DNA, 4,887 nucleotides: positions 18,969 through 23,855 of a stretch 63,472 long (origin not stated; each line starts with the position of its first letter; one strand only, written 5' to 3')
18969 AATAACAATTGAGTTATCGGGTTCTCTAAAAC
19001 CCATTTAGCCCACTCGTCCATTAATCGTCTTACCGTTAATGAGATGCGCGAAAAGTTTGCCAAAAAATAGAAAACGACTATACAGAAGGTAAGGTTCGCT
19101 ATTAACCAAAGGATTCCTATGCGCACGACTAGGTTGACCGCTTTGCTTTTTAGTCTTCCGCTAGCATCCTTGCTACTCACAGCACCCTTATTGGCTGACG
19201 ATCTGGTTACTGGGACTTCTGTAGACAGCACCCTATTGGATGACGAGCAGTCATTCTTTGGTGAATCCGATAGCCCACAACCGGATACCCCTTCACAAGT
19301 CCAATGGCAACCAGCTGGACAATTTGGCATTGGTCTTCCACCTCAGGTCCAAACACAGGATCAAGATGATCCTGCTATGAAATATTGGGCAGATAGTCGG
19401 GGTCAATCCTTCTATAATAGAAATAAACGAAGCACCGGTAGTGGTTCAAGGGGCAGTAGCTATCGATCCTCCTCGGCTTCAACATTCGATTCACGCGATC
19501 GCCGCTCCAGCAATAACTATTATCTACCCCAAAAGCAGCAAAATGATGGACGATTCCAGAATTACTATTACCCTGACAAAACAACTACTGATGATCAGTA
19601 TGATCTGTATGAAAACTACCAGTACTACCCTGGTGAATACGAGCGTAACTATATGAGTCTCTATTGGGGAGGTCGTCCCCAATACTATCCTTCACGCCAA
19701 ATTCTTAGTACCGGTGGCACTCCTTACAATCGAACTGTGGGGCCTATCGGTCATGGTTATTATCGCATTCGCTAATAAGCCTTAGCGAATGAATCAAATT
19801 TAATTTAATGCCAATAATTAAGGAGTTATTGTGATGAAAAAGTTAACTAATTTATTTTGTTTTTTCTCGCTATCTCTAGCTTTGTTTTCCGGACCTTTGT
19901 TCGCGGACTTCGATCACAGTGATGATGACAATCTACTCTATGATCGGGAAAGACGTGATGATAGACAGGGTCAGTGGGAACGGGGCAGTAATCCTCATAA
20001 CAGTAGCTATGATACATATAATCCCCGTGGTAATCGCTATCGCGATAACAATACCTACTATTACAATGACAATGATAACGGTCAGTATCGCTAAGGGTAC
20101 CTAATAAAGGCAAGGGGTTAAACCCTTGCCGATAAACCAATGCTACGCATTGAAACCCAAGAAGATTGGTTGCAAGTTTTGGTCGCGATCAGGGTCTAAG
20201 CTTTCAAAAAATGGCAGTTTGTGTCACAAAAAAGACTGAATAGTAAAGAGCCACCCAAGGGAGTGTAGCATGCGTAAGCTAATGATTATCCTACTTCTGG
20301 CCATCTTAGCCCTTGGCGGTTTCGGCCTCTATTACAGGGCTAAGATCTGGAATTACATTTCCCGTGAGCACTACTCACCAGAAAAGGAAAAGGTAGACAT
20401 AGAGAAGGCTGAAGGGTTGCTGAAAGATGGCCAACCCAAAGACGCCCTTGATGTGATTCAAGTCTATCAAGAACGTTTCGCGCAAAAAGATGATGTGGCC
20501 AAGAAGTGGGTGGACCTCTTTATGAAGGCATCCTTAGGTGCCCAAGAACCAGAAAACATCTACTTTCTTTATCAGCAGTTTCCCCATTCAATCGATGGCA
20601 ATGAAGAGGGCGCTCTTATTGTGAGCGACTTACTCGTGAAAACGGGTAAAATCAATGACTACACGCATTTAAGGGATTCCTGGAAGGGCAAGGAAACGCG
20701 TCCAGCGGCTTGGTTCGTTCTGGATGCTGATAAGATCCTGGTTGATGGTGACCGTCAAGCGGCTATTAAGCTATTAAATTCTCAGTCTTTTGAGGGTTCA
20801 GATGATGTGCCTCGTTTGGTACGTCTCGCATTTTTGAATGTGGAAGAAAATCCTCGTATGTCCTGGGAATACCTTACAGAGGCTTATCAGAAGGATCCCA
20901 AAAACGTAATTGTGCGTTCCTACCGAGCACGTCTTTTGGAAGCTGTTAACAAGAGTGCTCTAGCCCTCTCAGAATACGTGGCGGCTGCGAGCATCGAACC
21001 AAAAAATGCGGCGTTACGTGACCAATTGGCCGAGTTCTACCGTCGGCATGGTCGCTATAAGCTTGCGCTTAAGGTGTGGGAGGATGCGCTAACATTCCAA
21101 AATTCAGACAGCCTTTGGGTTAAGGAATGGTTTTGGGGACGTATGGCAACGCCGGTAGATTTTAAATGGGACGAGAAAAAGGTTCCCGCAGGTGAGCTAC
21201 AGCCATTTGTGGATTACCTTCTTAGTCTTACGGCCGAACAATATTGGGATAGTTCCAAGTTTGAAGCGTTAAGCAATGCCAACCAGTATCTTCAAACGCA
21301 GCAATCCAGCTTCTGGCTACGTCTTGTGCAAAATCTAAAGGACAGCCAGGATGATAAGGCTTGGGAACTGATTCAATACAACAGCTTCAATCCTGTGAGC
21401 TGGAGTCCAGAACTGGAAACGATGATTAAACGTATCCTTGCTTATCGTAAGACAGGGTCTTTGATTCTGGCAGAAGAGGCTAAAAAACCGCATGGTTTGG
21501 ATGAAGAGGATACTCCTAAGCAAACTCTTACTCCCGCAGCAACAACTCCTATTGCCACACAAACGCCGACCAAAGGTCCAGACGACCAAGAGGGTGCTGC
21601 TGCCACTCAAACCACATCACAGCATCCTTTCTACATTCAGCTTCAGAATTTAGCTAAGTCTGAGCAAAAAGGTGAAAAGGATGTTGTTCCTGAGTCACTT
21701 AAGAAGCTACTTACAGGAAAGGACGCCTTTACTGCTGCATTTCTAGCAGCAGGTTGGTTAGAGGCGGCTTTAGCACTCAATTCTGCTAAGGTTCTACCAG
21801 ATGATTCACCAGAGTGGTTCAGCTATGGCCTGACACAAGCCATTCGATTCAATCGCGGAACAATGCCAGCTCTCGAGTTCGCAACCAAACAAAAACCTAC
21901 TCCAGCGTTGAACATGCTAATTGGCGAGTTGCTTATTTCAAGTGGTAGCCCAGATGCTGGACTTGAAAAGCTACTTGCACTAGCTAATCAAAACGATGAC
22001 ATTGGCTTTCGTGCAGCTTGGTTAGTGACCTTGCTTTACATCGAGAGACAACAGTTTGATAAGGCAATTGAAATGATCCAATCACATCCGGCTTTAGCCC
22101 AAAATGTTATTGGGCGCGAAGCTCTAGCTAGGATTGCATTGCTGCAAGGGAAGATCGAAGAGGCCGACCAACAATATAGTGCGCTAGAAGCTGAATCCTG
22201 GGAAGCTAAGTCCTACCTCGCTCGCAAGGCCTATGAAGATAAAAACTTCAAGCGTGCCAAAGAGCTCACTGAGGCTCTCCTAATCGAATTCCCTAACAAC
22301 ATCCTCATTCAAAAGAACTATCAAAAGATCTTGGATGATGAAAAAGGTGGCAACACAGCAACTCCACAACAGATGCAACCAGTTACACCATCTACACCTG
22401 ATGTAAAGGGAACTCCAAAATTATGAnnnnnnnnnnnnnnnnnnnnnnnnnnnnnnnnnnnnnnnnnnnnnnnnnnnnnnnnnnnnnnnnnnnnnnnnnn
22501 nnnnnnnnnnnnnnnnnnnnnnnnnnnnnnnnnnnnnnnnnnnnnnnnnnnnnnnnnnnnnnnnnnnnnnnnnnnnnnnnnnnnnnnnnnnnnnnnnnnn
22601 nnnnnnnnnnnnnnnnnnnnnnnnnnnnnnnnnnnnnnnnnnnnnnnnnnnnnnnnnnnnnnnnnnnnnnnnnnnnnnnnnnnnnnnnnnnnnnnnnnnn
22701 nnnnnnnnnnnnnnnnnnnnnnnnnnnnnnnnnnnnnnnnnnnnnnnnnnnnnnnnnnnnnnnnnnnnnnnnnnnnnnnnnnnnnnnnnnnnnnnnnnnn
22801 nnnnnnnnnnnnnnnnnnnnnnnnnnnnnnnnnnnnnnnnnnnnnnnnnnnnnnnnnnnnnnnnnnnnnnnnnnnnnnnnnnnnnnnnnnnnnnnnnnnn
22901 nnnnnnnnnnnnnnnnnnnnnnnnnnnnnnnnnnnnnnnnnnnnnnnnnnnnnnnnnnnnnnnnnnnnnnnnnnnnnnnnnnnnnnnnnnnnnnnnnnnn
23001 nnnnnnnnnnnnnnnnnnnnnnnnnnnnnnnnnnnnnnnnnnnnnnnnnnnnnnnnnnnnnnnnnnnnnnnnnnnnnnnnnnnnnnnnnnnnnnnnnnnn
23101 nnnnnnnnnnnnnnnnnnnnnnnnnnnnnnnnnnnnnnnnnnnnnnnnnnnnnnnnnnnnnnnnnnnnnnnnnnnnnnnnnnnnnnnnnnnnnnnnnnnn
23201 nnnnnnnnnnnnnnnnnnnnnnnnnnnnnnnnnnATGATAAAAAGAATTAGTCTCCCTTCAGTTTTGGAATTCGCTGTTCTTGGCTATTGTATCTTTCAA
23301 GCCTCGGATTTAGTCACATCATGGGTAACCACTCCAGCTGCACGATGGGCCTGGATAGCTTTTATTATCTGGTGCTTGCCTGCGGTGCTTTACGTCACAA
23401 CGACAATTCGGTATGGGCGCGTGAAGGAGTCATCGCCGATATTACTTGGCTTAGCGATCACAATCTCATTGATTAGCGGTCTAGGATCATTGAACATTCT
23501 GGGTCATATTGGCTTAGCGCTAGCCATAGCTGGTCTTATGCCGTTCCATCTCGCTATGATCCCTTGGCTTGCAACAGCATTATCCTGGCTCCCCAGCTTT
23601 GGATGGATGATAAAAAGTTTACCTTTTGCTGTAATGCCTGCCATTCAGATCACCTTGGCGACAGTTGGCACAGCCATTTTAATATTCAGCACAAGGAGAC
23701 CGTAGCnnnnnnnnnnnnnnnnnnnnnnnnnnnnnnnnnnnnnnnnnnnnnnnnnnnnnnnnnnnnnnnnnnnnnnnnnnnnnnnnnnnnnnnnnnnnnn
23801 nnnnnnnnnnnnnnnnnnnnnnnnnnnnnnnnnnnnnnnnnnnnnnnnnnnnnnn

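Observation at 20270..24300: Exosortase / EpsI / PrsT-like TPR operon in a chlamydial genome, with no visible PEP-CTERM cargo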

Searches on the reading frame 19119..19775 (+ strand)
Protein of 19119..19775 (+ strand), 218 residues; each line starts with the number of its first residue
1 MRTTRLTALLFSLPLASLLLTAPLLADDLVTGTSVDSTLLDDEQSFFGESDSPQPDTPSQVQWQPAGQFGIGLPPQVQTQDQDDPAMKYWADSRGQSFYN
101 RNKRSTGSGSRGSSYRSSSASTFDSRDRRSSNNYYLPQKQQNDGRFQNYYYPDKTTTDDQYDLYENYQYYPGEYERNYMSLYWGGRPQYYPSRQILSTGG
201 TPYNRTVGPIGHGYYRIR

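Call 6: search_protein_families(library=pfam, proteins=[window:19119-19775:+], max_evalue=0.001)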
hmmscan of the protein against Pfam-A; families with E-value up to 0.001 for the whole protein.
window:19119-19775:+ (218 aa): 0 families

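Call 27: search_protein_families(library=ncbifam, proteins=[window:19119-19775:+], max_evalue=0.01)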
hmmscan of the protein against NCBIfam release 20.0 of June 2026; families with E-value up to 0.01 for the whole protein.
window:19119-19775:+ (218 aa): 0 families

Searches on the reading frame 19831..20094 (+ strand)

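Call 27: search_protein_families(library=ncbifam, proteins=[window:19831-20094:+], max_evalue=0.01)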
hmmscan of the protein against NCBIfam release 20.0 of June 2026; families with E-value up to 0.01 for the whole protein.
window:19831-20094:+ (87 aa): 1 family
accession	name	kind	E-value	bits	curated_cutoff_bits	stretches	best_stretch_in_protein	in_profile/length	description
NF041742.1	WGxxGxxG_fam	subfamily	0.0091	16.6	35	0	1-82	1-51/69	WGxxGxxG family protein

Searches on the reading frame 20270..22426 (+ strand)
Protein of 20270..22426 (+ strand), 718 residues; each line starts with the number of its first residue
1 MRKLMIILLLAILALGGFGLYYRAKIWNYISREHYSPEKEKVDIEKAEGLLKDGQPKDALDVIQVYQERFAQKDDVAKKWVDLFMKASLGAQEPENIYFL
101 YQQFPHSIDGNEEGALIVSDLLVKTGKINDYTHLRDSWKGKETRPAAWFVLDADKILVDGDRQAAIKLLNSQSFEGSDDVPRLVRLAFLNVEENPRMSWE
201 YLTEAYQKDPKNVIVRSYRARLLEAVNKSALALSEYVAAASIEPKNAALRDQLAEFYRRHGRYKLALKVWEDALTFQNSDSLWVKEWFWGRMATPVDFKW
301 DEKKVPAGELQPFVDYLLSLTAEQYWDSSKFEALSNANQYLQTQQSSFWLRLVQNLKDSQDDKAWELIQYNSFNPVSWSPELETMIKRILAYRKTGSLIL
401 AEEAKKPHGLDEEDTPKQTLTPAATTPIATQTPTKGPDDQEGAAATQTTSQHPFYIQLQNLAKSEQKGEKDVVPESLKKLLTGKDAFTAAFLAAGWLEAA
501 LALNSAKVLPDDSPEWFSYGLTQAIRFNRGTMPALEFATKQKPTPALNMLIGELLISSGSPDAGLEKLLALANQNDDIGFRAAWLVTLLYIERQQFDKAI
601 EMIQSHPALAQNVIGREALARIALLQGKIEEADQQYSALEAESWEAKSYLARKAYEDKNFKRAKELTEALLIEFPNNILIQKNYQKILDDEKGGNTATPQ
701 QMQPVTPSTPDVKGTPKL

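Call 3: search_protein_families(library=ncbifam, proteins=[window:20270-22426:+], max_evalue=1)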
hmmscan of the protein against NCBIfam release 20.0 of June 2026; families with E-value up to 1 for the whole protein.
window:20270-22426:+ (718 aa): 8 families
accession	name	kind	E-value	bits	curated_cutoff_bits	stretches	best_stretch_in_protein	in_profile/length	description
TIGR02917.1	PEP_TPR_lipo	equivalog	3.3e-17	61.7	312.2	2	535-689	386-544/899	XrtA/PEP-CTERM system TPR-repeat protein PrsT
NF040959.1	MamA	equivalog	0.00025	20.6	200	1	154-277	45-169/204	magnetosome protein MamA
TIGR02521.1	type_IV_pilW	equivalog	0.00074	19.1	154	1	200-277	52-129/234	type IV pilus biogenesis/stability protein PilW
NF052415.1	T3SS_chap_SctY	equivalog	0.0034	17.9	70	0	586-639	12-66/106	type III secretion apparatus assembly chaperone SctY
NF033762.1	social_mot_Tgl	equivalog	0.0045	16.4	225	1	204-275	56-128/252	social motility TPR repeat lipoprotein Tgl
TIGR00540.1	TPR_hemY_coli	hypoth_equivalog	0.01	14.6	142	1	581-637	325-383/385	heme biosynthesis-associated TPR protein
NF058629.1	PA0111_fam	equivalog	0.13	12.1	230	1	189-285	52-147/180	PA_0111/PP_0108 family redox-active disulfide protein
NF052230.1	T9SS_PorE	exception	0.54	8.4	600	1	219-285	63-129/648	PorE family type IX secretion system protein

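Call 4: search_protein_families(library=pfam, proteins=[window:20270-22426:+], max_evalue=1)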
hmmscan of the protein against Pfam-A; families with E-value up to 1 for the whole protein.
window:20270-22426:+ (718 aa): 9 families
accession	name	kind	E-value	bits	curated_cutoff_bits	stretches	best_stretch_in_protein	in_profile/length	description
PF14559.12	TPR_19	-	2.7e-09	37.6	25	3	623-681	1-62/68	Tetratricopeptide repeat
PF13431.12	TPR_17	-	2e-06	28.1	24.4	1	236-267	2-33/34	Tetratricopeptide repeat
PF13428.12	TPR_14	-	1e-05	26.1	23.5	1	248-283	2-38/44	Tetratricopeptide repeat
PF12895.13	ANAPC3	-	5.8e-05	23.7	27.2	0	566-632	13-75/82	Anaphase-promoting complex, cyclosome, subunit 3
PF13424.12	TPR_12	-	0.005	17.4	30.1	1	249-275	6-31/77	Tetratricopeptide repeat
PF13176.12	TPR_7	-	0.0084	16.6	27.9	0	251-275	3-29/36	Tetratricopeptide repeat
PF07719.23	TPR_2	-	0.0092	16.5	27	1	252-275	6-29/34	Tetratricopeptide repeat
PF12889.12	DUF3829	-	0.012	15.6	26.8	1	639-690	89-140/285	Protein of unknown function (DUF3829)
PF13374.12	TPR_10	-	0.18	12.3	27.5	1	247-275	2-30/42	Tetratricopeptide repeat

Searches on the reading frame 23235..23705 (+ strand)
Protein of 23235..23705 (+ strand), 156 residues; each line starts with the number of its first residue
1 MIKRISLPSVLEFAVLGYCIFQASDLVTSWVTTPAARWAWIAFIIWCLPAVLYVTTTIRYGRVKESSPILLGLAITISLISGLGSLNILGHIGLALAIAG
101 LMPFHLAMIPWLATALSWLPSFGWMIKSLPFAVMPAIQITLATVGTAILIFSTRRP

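Call 3: search_protein_families(library=ncbifam, proteins=[window:23235-23705:+], max_evalue=1)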
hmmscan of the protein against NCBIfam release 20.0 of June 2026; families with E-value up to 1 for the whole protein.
window:23235-23705:+ (156 aa): 0 families

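Call 4: search_protein_families(library=pfam, proteins=[window:23235-23705:+], max_evalue=1)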
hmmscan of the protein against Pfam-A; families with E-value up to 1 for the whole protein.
window:23235-23705:+ (156 aa): 0 families
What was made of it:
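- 23235..23705 (+): 4-5-TM membrane module (156 aa) of the exosortase complex. W46, W118 and P120 are invariant. No Pfam or NCBIfam family (calls 3, 4).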

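Call 16: find_homologous_proteins(query=window:23235-23705:+, max_evalue=0.01)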
Query window:23235-23705:+ (156 aa): 8 proteins with E <= 0.01 among 455 candidates.
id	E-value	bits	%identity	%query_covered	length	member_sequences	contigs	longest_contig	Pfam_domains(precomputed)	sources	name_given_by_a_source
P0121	3.2e-92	325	100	100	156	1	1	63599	-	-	-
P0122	7.1e-62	226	70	99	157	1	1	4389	-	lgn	-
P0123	9.0e-59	216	65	99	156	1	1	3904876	-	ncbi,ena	-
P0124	5.6e-54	201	63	99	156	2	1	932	-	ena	-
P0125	1.8e-49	186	60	96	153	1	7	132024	-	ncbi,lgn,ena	-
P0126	6.1e-48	181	55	99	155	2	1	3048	-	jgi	jgi:hypothetical protein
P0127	3.6e-47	178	59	97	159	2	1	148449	-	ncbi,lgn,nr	ncbi:MAG: hypothetical protein Q8K75_06560 [Chlamydiales bacterium]|nr:hypothetical protein [Chlamyd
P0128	3.9e-44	169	51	99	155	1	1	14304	-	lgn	-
